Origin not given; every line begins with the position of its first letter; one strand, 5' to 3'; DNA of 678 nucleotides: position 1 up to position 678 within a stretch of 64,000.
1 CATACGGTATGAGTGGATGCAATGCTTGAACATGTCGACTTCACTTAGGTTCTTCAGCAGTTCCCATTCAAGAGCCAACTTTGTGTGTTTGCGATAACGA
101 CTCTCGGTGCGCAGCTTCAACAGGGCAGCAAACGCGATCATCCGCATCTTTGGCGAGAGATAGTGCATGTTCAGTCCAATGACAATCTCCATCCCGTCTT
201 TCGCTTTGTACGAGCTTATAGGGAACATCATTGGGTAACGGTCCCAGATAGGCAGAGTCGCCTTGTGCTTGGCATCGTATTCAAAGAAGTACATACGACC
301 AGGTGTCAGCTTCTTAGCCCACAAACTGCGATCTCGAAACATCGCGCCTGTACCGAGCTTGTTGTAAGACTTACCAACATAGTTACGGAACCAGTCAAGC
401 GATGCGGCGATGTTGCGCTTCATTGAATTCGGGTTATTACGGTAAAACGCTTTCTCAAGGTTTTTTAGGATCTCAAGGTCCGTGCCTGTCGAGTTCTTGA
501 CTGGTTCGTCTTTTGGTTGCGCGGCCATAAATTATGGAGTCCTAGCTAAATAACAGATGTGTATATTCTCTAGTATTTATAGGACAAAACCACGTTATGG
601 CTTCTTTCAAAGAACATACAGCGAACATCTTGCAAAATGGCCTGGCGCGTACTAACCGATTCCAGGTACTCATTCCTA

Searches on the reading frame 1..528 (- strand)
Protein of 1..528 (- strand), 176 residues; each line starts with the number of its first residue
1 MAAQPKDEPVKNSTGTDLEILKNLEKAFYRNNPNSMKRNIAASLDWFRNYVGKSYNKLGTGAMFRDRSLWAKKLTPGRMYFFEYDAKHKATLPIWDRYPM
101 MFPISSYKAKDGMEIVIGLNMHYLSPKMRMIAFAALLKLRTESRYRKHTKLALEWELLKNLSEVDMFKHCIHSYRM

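Call 34: search_protein_families(library=phrogs, proteins=[window:1-528:-], max_evalue=0.00001)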
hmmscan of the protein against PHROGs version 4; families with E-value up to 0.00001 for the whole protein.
window:1-528:- (176 aa): 1 family
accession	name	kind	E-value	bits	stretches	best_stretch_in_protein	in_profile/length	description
phrog_429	-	DNA, RNA and nucleotide metabolism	1.1e-43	150.5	1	7-176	6-160/210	DNA end protector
